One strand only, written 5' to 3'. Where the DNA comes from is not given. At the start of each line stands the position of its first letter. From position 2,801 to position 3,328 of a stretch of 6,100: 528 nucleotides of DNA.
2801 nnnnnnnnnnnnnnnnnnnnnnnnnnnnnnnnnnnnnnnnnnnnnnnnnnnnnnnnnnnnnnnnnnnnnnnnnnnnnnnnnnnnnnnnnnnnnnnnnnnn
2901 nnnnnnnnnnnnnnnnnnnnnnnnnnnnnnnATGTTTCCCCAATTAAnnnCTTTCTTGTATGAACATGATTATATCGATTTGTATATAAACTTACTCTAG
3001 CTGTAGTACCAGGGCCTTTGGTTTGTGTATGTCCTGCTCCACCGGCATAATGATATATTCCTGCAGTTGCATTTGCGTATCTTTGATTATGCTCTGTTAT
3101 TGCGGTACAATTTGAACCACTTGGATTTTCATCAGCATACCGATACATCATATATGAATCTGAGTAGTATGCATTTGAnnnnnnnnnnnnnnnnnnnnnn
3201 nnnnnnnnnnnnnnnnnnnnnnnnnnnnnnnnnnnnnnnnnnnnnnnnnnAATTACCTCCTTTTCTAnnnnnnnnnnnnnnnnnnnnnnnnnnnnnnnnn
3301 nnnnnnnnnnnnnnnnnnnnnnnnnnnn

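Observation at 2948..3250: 76-aa Tyr/His-rich mature peptide that does not look like Lcn972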

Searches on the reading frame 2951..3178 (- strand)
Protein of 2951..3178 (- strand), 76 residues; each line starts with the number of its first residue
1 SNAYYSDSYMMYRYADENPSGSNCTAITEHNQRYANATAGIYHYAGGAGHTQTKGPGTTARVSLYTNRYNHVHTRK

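Call 15: predict_structure(alignment_id=A2)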
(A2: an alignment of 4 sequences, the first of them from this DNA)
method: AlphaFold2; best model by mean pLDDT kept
length: 76 residues; sequences in the alignment: 4
mean_pLDDT: 41.8   pTM: 0.15
mean pLDDT of the five models: 41.8, 36.4, 35.7, 34.0, 33.2
residues with pLDDT >= 90: 0; 70-90: 0; 50-70: 1; < 50: 75
segments of 3 or more residues with pLDDT < 50: 1-31, 33-76
pLDDT, mean of each block of 10 residues (from residue 1): 41 43 44 46 38 40 42 39
secondary structure, 60 per line:
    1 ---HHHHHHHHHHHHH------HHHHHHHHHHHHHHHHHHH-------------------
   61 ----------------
elements in order: H4-16 H23-41

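Call 17: search_protein_representatives(alignment_id=A2)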
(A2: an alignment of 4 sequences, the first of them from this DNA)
Query: 4 sequences, 75 profile positions. Proteins with E-value up to 0.001 (for the whole library): 3; up to 1e-10: 2; up to 1e-30: 0. The best 3 are listed.
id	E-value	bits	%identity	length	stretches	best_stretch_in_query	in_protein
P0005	1.5e-22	95.8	-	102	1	1-73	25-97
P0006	9.9e-11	57.9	-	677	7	13-43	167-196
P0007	3.6e-07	46.5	-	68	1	26-74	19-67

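Call 35: search_protein_families(library=pfam, alignment_id=A7, max_evalue=10)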
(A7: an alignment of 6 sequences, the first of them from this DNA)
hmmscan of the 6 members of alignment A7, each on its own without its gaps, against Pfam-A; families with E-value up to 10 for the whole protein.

A. member 1, seq(76 aa): 0 families

B. families by the number of members that match (of 6 scanned): 0 families

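Call 48: predict_structure(alignment_id=A7)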
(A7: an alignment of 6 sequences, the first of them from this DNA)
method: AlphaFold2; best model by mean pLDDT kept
length: 76 residues; sequences in the alignment: 6
mean_pLDDT: 37.2   pTM: 0.13
mean pLDDT of the five models: 37.2, 36.6, 35.3, 35.1, 34.8
residues with pLDDT >= 90: 0; 70-90: 0; 50-70: 0; < 50: 76
segments of 3 or more residues with pLDDT < 50: 1-76
pLDDT, mean of each block of 10 residues (from residue 1): 39 41 35 36 35 38 36 36
secondary structure, 60 per line:
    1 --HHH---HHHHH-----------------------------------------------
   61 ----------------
elements in order: H9-13
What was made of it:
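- On Lactococcin_972 family (PF09683 / TIGR01653): AlphaFold2 with 4- and 6-sequence alignments gave pLDDT 41.8 and 37.2 (calls 15, 48).
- There is no structural model (pLDDT 37-42, calls 15, 48).
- Tried and rejected: Structure prediction was run twice (4-sequence and 6-sequence alignments) and both failed with pLDDT 41.8 and 37.2 (calls 15, 48).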

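Call 49: search_solved_structures(query=A7, max_evalue=10)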
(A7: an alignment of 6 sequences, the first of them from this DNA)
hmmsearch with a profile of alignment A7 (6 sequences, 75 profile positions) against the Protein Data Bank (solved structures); distinct sequences matched with E-value up to 10: 2.
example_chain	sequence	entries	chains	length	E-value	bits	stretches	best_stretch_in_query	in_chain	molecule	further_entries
9g9t_F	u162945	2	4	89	0.058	16.9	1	47-69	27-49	Putative ubiquinol-cytochrome c reductase hinge protein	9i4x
6u42_7M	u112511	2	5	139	0.89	13.1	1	44-74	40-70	FAP273 | Flagellar associated protein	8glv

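Call 55: find_encoding_contigs(protein=P0005, flank=6000, max_places=3)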
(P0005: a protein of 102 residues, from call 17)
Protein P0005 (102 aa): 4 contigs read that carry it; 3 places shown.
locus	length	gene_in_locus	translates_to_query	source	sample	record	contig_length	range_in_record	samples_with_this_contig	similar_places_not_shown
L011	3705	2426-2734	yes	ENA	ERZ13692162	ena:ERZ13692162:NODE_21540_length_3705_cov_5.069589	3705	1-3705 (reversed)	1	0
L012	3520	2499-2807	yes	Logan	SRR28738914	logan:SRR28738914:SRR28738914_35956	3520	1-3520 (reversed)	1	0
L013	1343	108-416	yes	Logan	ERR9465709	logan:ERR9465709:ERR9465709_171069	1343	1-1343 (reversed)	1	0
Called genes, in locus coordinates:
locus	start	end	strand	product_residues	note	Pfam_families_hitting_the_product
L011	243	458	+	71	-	-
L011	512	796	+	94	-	PF00078:RVT_1 (weak)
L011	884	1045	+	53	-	-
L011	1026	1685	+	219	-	PF00078:RVT_1, PF08388:GIIM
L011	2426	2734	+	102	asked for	-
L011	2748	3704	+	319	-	?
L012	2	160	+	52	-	?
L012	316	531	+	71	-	-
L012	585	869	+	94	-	PF00078:RVT_1 (weak)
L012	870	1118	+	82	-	-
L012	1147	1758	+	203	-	PF00078:RVT_1, PF08388:GIIM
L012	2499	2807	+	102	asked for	-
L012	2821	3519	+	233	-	?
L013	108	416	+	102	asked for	-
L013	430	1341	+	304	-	?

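Call 56: find_encoding_contigs(protein=P0007, flank=6000, max_places=3)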
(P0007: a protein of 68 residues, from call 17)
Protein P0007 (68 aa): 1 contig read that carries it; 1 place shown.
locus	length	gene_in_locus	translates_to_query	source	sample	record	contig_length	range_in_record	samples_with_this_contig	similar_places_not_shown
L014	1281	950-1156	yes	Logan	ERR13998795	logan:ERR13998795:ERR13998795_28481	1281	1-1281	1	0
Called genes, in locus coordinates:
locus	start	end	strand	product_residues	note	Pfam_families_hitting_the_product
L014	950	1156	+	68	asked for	-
